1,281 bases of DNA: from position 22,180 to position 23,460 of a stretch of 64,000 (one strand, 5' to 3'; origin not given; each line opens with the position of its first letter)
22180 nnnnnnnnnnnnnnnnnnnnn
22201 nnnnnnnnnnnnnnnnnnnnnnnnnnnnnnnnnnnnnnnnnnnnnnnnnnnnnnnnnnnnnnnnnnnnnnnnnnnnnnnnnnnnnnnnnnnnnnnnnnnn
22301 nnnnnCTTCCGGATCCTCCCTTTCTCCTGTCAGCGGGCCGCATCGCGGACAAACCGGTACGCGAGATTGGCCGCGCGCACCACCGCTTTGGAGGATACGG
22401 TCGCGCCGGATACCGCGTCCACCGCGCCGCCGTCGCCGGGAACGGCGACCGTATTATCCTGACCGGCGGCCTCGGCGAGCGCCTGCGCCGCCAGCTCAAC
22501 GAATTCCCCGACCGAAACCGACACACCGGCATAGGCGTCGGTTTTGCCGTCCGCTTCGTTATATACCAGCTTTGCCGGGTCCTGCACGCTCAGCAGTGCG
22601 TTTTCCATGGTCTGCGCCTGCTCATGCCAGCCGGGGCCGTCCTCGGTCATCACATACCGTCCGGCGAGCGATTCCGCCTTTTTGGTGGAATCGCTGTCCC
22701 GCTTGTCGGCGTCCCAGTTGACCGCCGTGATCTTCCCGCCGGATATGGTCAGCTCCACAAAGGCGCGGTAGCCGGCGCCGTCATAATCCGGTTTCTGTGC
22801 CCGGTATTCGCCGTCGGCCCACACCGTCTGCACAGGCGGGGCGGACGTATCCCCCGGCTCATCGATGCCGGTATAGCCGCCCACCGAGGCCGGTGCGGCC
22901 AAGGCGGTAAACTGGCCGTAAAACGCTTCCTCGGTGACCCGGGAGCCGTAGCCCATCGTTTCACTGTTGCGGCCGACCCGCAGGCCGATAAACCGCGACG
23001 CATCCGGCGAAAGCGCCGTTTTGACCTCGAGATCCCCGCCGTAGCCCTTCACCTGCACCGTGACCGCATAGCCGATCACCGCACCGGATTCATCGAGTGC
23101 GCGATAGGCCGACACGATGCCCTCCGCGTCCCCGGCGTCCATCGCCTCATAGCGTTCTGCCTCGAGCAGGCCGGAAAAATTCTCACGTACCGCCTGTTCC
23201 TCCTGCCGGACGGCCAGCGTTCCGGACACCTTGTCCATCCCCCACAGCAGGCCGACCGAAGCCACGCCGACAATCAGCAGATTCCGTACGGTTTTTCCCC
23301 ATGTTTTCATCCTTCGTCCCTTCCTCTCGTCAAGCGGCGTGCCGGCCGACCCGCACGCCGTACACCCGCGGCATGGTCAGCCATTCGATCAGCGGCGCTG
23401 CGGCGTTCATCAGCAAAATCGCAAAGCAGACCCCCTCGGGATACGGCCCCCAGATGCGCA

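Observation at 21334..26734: Non-canonical Rnf-like operon: apbE-rnfC-rnfD-rnfG*-rnfE/A fusion, with no rnfB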

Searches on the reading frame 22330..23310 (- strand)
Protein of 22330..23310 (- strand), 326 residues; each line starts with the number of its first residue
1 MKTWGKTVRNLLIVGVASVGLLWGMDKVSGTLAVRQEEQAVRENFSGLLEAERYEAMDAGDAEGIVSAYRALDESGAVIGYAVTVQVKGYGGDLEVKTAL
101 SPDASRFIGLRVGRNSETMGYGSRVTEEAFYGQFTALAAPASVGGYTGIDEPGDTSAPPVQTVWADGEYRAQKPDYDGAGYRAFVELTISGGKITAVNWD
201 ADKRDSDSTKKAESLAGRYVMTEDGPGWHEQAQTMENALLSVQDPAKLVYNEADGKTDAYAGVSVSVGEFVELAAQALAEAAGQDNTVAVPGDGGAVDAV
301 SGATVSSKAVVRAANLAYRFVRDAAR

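Call 3: search_protein_families(library=pfam, proteins=[window:22330-23310:-], max_evalue=0.1)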
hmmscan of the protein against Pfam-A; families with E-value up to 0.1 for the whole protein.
window:22330-23310:- (326 aa): 1 family
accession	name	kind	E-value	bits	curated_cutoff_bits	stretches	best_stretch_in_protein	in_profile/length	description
PF04205.19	FMN_bind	-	9.8e-13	49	22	2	294-318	52-76/77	FMN-binding domain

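Call 4: search_protein_families(library=ncbifam, proteins=[window:22330-23310:-], max_evalue=0.1)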
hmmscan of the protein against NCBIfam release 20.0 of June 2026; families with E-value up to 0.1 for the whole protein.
window:22330-23310:- (326 aa): 10 families
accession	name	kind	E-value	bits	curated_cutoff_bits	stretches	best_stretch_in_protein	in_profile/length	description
NF041840.1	rnfG_Methano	equivalog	4.4e-23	81.8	230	2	40-138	44-147/189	Rnf electron transport complex subunit RnfG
TIGR01947.1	rnfG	subfamily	2.8e-17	63.4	102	2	283-322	147-186/187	RnfABCDGE type electron transport complex subunit G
NF045876.1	RnfG_DVU2794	exception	5.5e-16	58.6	205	2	74-138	78-142/190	RnfABCDGE type electron transport complex subunit G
NF041941.1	lipo_FMN_PplA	exception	7.3e-07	28.7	325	1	165-288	181-293/302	extracellular electron transfer flavoprotein PplA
NF002519.0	PRK01908.1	equivalog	3.3e-05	23.6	178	1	283-322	154-193/209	electron transport complex subunit RsxG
NF003755.0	PRK05346.2-6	equivalog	0.0046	15.8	563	0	71-135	162-226/310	Na(+)-translocating NADH-quinone reductase subunit C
NF003747.0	PRK05346.1-2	equivalog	0.0051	16.1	336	0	291-315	212-236/260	Na(+)-translocating NADH-quinone reductase subunit C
TIGR01938.1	nqrC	equivalog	0.0083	15.8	144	0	39-135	95-191/251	NADH:ubiquinone reductase (Na(+)-transporting) subunit C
NF003749.0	PRK05346.1-5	equivalog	0.0085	15.4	255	0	63-134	122-193/261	Na(+)-translocating NADH-quinone reductase subunit C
NF003750.0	PRK05346.2-1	equivalog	0.012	15.2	352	0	81-135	113-167/225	Na(+)-translocating NADH-quinone reductase subunit C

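Call 35: find_homologous_proteins(query=window:22330-23310:-, max_evalue=0.00001)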
Query window:22330-23310:- (326 aa): 93 proteins with E <= 0.00001 among 8000 candidates.
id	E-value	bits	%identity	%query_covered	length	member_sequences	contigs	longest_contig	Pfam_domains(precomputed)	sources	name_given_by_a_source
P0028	6.1e-203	691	99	100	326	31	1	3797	PF04205.20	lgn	-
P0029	3.8e-186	636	90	100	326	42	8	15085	PF04205.20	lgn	-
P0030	7.5e-154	530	61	86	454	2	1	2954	PF04205.20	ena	-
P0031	1.0e-153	529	61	86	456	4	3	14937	PF04205.20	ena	-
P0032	3.5e-148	511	58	88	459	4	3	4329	PF04205.20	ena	-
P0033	1.7e-147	509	57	90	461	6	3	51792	PF04205.20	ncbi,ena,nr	ncbi:MAG TPA: FMN-binding protein [Firmicutes bacterium]|nr:FMN-binding protein [Bacillota bacterium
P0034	2.5e-147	508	59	84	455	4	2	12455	PF04205.20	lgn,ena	-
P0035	4.8e-147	507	57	87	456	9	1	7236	PF04205.20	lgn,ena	-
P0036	8.4e-147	507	57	87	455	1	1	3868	PF04205.20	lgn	-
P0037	1.6e-146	506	56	90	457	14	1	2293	PF04205.20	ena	-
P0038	1.6e-144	499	52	90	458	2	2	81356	PF04205.20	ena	-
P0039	7.9e-142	490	57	76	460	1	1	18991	PF04205.20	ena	-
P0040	4.2e-137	475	53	91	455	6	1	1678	PF04205.20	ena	-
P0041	1.1e-133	464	52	88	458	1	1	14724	PF04205.20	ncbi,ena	-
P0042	1.3e-131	457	51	89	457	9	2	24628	PF04205.20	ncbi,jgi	jgi:putative FMN-binding domain protein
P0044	8.6e-107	375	60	99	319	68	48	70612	PF04205.20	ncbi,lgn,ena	-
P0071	9.2e-70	254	46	99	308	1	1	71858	PF04205.20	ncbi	-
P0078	2.7e-66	242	42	94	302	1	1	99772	PF04205.20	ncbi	-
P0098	2.6e-55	206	39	67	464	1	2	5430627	PF04205.20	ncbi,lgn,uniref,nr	ncbi:hypothetical protein acsn021_42660 [Anaerocolumna cellulosilytica]|uniref:Uncharacterized prote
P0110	1.0e-46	178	39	90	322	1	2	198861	PF04205.20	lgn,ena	-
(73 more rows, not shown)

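Call 36: find_encoding_contigs(protein=P0098, flank=10000, max_places=1)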
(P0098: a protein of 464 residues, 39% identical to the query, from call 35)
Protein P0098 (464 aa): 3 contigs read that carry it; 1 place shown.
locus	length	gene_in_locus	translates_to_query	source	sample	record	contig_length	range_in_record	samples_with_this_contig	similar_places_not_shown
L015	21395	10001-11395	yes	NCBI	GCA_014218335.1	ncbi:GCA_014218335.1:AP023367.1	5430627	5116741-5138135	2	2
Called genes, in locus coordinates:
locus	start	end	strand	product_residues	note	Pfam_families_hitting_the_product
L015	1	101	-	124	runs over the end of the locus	PF00392:GntR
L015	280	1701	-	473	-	PF00860:Xan_ur_permease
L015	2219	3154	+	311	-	PF01544:CorA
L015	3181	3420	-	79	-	-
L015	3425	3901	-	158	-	PF13151:DUF3990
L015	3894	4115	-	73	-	PF12668:DUF3791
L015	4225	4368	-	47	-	PF12116:SpoIIID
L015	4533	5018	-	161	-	PF02915:Rubrerythrin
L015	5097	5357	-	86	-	PF12116:SpoIIID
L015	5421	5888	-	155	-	PF03061:4HBT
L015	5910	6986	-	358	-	PF02424:ApbE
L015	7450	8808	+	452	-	PF13375:RnfC_N, PF01512:Complex1_51K, PF10531:SLBB, PF13183:Fer4_8 (faint), PF12838:Fer4_7 (weak), PF13187:Fer4_9 (weak), PF13237:Fer4_10 (weak), PF14697:Fer4_21 (weak), +5 more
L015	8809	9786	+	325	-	PF03116:NQR2_RnfD_RnfE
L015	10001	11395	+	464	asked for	PF04205:FMN_bind (weak)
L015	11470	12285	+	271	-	-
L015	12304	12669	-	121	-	PF07009:NusG_II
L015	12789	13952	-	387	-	PF07690:MFS_1, PF12832:MFS_1_like, PF07690:MFS_1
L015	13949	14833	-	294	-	PF03123:CAT_RBD, PF00874:PRD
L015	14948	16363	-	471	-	PF00232:Glyco_hydro_1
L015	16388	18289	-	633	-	PF00367:PTS_EIIB, PF02378:PTS_EIIC, PF00358:PTS_EIIA_1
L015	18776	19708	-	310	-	PF00291:PALP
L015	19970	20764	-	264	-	-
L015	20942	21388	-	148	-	PF02580:Tyr_Deacylase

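Call 37: find_encoding_contigs(protein=P0078, flank=10000, max_places=1)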
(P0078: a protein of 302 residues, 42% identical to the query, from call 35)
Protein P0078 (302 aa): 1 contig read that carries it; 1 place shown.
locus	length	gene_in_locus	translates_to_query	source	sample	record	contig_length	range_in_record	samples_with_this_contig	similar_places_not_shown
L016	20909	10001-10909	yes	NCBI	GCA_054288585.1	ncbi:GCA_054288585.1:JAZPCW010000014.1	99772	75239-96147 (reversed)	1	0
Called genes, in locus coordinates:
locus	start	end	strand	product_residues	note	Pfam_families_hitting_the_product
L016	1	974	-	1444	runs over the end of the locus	PF26182:Ig_NUP210_5th (faint), PF26918:Ig_Eae (faint), PF06280:fn3_5 (faint), PF02368:Big_2, PF22359:Big-like (weak), PF25549:DUF7927 (faint), PF00877:NLPC_P60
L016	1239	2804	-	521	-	PF06574:FAD_syn, PF01687:Flavokinase, PF00702:Hydrolase, PF12710:HAD (weak), PF13419:HAD_2, PF13242:Hydrolase_like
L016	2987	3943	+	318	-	PF00005:ABC_tran, PF13304:AAA_21 (weak)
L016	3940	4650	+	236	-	PF12679:ABC2_membrane_2 (weak), PF12730:ABC2_membrane_4 (weak), PF13346:ABC2_membrane_5 (weak), PF12698:ABC2_membrane_3 (weak)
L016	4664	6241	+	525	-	PF23357:DUF7088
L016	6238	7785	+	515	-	PF14238:DUF4340 (weak)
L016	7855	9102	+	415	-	PF13375:RnfC_N (weak), PF01512:Complex1_51K, PF10531:SLBB (faint), PF13187:Fer4_9 (faint), PF00037:Fer4 (faint), PF12797:Fer4_2 (faint), PF12838:Fer4_7 (weak), PF14697:Fer4_21 (weak), +3 more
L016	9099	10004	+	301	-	PF03116:NQR2_RnfD_RnfE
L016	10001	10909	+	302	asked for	PF04205:FMN_bind (weak)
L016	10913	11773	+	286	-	-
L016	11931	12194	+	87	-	PF00312:Ribosomal_S15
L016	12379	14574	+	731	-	PF01138:RNase_PH, PF03725:RNase_PH_C, PF03726:PNPase, PF01138:RNase_PH, PF00013:KH_1, PF00575:S1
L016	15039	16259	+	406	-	PF00291:PALP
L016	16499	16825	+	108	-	PF01035:DNA_binding_1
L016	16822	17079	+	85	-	PF06961:DUF1294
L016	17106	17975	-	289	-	-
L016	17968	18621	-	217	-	PF04203:Sortase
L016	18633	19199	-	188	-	-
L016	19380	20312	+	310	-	PF00932:LTD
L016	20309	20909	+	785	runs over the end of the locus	PF00932:LTD, PF13290:CHB_HEX_C_1, PF13287:Fn3_assoc, PF08757:CotH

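Call 59: predict_structure(alignment_id=A6)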
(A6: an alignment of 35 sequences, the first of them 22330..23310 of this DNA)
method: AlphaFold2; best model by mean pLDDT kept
length: 326 residues; sequences in the alignment: 35
mean_pLDDT: 84.3   pTM: 0.53
mean pLDDT of the five models: 84.3, 83.3, 79.6, 77.6, 76.2
residues with pLDDT >= 90: 163; 70-90: 114; 50-70: 31; < 50: 18
segments of 3 or more residues with pLDDT < 50: 152-161, 285-292
pLDDT, mean of each block of 10 residues (from residue 1): 64 68 65 83 92 94 95 95 95 94 92 86 84 91 82 40 78 93 96 92 95 90 83 95 87 84 87 91 49 72 87 96 87
secondary structure, 60 per line:
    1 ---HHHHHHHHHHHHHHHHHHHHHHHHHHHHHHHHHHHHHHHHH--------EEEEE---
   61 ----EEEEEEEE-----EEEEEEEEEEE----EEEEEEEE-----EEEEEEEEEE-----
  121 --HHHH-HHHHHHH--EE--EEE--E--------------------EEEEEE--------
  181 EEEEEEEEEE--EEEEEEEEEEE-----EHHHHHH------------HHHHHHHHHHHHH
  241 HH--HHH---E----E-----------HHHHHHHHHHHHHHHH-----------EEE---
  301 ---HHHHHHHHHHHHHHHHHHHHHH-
elements in order: H4-44 E53-57 E65-72 E78-88 E93-100 E106-115 H123-126 H128-134 E141-143 E167-172 E181-190 E193-203 H210-215 H228-242 H268-283 E295-297 H304-325
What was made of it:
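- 22330..23310 (-): Enlarged RnfG: an N-terminal membrane helix followed by an RnfG FMN-binding core that is interrupted by a nested second FMN-binding domain. AF2 model pLDDT 84.3 (call 59).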

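Call 61: search_solved_structures(query=A6, max_evalue=0.01, show_alignments=4)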
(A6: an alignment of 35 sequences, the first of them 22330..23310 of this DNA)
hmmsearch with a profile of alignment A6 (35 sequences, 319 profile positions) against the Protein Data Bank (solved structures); distinct sequences matched with E-value up to 0.01: 14.
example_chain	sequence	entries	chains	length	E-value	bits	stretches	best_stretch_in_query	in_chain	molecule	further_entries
2kzx_A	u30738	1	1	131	1.8e-39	139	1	159-281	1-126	Uncharacterized protein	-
7zc6_G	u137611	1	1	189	3e-23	85.8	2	5-137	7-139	RnfG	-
9eri_G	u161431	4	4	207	2.4e-15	59.8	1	6-140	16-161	Na(+)-translocating ferredoxin:NAD(+) oxidoreductase complex subunit G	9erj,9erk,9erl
8rb9_G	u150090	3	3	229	4.1e-12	49.2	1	9-127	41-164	Ion-translocating oxidoreductase complex subunit G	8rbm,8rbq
8ahx_G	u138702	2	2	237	4.7e-12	49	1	9-127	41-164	Ion-translocating oxidoreductase complex subunit G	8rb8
8p2b_A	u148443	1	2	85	3.6e-09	39.5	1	283-310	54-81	Clostridiaceae bacterium FMN4 domain 1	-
3o6u_A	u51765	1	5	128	4.6e-09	39.1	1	159-290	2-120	uncharacterized protein CPE2226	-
3dcz_A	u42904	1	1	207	4.6e-08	35.9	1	69-135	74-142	putative RnfG subunit of electron transport complex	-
3lwx_A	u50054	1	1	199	1.3e-06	31.1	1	80-138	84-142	NADH:ubiquinone oxidoreductase, Na translocating, C subunit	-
4xhf_A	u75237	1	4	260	1.9e-06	30.6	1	56-132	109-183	Na-translocating NADH-quinone reductase subunit C NqrC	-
4u9s_C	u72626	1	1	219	3.3e-06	29.8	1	31-135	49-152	Na(+)-translocating NADH-quinone reductase subunit C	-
7xk3_C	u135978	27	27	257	2.9e-05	26.6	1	31-135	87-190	Na(+)-translocating NADH-quinone reductase subunit C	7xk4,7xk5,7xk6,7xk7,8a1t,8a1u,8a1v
4xa7_A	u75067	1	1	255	0.00017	24.1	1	53-136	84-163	Na(+)-translocating NADH-quinone reductase subunit C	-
9u5g_C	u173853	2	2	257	0.00022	23.7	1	31-135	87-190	Na(+)-translocating NADH-quinone reductase subunit C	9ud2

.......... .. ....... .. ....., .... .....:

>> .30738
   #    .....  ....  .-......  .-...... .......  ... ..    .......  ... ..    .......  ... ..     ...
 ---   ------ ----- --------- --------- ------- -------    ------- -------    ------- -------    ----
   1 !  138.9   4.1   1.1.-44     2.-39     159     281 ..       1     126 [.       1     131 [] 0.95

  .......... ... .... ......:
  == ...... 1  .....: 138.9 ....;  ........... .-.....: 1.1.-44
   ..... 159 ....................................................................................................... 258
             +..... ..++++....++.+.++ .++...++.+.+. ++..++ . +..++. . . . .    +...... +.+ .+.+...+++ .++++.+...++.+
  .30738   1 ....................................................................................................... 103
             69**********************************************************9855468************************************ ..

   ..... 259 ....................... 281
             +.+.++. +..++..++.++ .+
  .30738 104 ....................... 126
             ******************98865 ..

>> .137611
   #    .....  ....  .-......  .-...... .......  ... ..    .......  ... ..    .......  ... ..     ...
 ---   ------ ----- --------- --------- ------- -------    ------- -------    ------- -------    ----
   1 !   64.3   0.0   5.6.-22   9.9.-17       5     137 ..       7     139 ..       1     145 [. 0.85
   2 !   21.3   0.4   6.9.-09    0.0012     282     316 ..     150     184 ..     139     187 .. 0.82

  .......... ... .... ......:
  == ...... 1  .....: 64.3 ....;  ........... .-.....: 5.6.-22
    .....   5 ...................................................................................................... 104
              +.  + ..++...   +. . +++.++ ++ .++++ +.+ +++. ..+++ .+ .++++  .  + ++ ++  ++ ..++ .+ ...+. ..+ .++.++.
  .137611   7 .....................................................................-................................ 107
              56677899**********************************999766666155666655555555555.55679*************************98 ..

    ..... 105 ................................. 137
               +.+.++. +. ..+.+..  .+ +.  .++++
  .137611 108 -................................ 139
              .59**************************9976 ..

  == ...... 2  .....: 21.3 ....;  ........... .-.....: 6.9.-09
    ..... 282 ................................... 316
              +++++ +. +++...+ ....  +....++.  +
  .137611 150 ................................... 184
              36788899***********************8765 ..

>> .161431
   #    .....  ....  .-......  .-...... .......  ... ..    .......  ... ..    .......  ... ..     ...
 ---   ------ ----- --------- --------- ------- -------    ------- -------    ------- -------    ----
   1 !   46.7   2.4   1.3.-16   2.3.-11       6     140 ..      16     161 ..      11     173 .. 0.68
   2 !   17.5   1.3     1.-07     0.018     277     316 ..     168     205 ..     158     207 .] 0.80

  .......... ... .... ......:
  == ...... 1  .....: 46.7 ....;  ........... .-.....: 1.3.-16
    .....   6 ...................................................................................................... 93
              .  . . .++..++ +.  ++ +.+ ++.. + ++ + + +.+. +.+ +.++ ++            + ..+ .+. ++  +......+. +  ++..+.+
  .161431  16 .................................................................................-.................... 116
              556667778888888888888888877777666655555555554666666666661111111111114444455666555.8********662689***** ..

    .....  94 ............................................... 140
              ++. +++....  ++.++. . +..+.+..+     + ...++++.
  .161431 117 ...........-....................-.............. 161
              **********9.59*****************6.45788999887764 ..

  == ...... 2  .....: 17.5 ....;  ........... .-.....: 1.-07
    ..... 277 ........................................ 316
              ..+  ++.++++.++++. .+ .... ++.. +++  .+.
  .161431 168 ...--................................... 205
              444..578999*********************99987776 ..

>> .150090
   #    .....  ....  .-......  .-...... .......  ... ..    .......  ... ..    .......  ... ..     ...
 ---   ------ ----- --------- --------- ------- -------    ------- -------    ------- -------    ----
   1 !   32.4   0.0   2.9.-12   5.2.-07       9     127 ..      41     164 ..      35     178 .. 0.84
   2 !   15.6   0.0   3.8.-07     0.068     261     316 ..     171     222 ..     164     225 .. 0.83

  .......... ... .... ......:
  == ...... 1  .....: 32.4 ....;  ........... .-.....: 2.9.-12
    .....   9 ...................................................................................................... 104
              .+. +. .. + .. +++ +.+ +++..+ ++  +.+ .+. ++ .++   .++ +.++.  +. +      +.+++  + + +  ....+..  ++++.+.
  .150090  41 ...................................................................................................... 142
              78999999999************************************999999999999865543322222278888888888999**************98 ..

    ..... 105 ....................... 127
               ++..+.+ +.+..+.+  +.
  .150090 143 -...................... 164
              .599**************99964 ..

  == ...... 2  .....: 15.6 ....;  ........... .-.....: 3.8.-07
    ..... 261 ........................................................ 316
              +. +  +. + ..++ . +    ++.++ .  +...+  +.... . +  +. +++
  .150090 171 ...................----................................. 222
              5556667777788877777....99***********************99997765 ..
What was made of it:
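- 22330..23310 (-): Profile A6 matches RnfG 7zc6_G in two pieces, residues 7-139 and 150-184 (call 61).
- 22333..22434 (-): C-terminal closing segment of the RnfG core, with the canonical flavinylation motif SGAT (aa 301-304; Thr304). The segment aligns to 7zc6_G residues 150-184 (call 61).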

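Call 62: fold_search(model_id=the predicted structure, library=pdb)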
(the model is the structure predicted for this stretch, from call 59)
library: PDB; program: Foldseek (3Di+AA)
matches with E <= 10: 549; with E <= 0.001: 13
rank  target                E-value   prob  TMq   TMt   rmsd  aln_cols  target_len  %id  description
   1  2kzx_MODEL_1_A        4.9e-09  1.00  0.30  0.69   4.3       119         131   39  Solution NMR Structure of A3DHT5 from Clostridium thermocellum, Northeast Structural Genomics Consortium Targe (released 2010-08-25)
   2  7zc6_G                1.4e-07  1.00  0.30  0.49  10.7       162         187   22  Na+ - translocating ferredoxin: NAD+ reductase (Rnf) of C. tetanomorphum (released 2022-09-28)
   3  3o6u_D                2.0e-05  1.00  0.30  0.75   2.9       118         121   24  Crystal Structure of CPE2226 protein from Clostridium perfringens. Northeast Structural Genomics Consortium Target CpR (released 2010-08-11)
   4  8ahx_G                2.0e-05  1.00  0.26  0.41   8.3       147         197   17  Cryo-EM structure of the nitrogen-fixation associated NADH:ferredoxin oxidoreductase RNF from Azotobacter vinelandii (released 2023-11-01)
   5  8rb9_G                3.6e-05  1.00  0.26  0.41   8.3       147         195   18  Cryo-EM structure of the NADH:ferredoxin oxidoreductase RNF from Azotobacter vinelandii, NADH added (released 2024-06-26)
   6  3o6u_A                6.0e-05  1.00  0.28  0.71   3.2       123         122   24  Crystal Structure of CPE2226 protein from Clostridium perfringens. Northeast Structural Genomics Consortium Target CpR (released 2010-08-11)
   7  8rb8_G                7.5e-05  1.00  0.26  0.41   7.8       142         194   19  Cryo-EM structure of the NADH:ferredoxin oxidoreductase RNF from Azotobacter vinelandii, purified with 2-ME/TCEP, NADH (released 2024-06-26)
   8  8a1u_C                1.7e-04  1.00  0.26  0.33  10.3       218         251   14  Sodium pumping NADH-quinone oxidoreductase with substrates NADH and Q2 (released 2023-09-20)
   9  3o6u_C                2.4e-04  1.00  0.30  0.75   2.9       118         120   24  Crystal Structure of CPE2226 protein from Clostridium perfringens. Northeast Structural Genomics Consortium Target CpR (released 2010-08-11)
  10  7xk3_C                2.4e-04  1.00  0.23  0.29   9.7       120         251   15  Cryo-EM structure of Na+-pumping NADH-ubiquinone oxidoreductase from Vibrio cholerae, state 1 (released 2022-07-20)
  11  8a1y_C                5.4e-04  1.00  0.27  0.34  10.7       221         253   12  Sodium pumping NADH-quinone oxidoreductase with inhibitor HQNO (released 2023-06-14)
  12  4xhf_B                7.6e-04  1.00  0.22  0.32   8.0        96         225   19  Crystal structure of Shewanella oneidensis NqrC (released 2015-12-16)
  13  8evu_C                9.6e-04  1.00  0.24  0.31  12.5       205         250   15  Cryo EM structure of Vibrio cholerae NQR (released 2022-11-16)
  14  8a1t_C                1.1e-03  1.00  0.26  0.33  10.1       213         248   15  Sodium pumping NADH-quinone oxidoreductase (released 2023-06-14)
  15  8ad0_C                1.1e-03  1.00  0.26  0.34  10.6       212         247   15  X-ray structure of Na+-NQR from Vibrio cholerae in different conformation at 3.1 A (released 2023-07-12)
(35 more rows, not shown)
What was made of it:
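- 22330..23310 (-): Foldseek hits RnfG and NqrC chains (call 62).
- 22462..22827 (-): Nested extra FMN-binding domain of RnfG (about aa 162-283), with the flavinylation-type motif DAYAGVS (aa 258-264; predicted FMN-bearing Ser264). Profile positions 159-281 match the stand-alone domain 2kzx_A at E 1.8e-39 (motif DAISGAT there) and 3o6u (calls 61, 62).
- Closest known: Stand-alone FMN-binding domain proteins 2KZX. Same: Same fold and sequence family as the domain nested in RnfG (E 1.8e-39; Foldseek TM-score 0.69-0.75; calls 61, 62).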

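Call 72: find_encoding_contigs(protein=P0110, flank=8000, max_places=1)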
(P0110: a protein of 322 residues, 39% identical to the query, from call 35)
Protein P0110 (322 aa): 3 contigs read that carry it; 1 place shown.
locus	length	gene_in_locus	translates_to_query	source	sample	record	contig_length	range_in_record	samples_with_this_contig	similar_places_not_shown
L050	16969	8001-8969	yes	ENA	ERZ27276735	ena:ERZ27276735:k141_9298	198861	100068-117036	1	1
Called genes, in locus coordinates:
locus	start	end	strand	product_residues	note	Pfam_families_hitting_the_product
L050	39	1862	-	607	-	PF13522:GATase_6, PF13537:GATase_7, PF01380:SIS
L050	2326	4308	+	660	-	PF00884:Sulfatase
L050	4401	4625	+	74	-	PF00269:SASP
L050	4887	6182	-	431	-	PF12833:HTH_18, PF00165:HTH_AraC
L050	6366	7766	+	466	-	PF07690:MFS_1, PF13347:MFS_2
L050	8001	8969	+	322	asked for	PF04205:FMN_bind (weak)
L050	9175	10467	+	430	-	PF05697:Trigger_N, PF00254:FKBP_C, PF05698:Trigger_C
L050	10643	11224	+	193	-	PF00574:CLP_protease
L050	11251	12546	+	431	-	PF06689:zf-C4_ClpX, PF05496:RuvB_N (weak), PF01078:Mg_chelatase (faint), PF07724:AAA_2, PF00004:AAA, PF07728:AAA_5 (weak), PF10431:ClpB_D2-small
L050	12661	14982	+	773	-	PF02190:LON_substr_bdg, PF13191:AAA_16 (faint), PF00004:AAA, PF07724:AAA_2 (faint), PF07728:AAA_5, PF22667:Lon_lid, PF05362:Lon_C, PF13541:ChlI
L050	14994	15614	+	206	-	PF03193:RsgA_GTPase (faint), PF00009:GTP_EFTU (weak), PF00350:Dynamin_N (faint), PF01926:MMR_HSR1, PF02421:FeoB_N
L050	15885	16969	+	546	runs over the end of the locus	PF00664:ABC_membrane, PF00005:ABC_tran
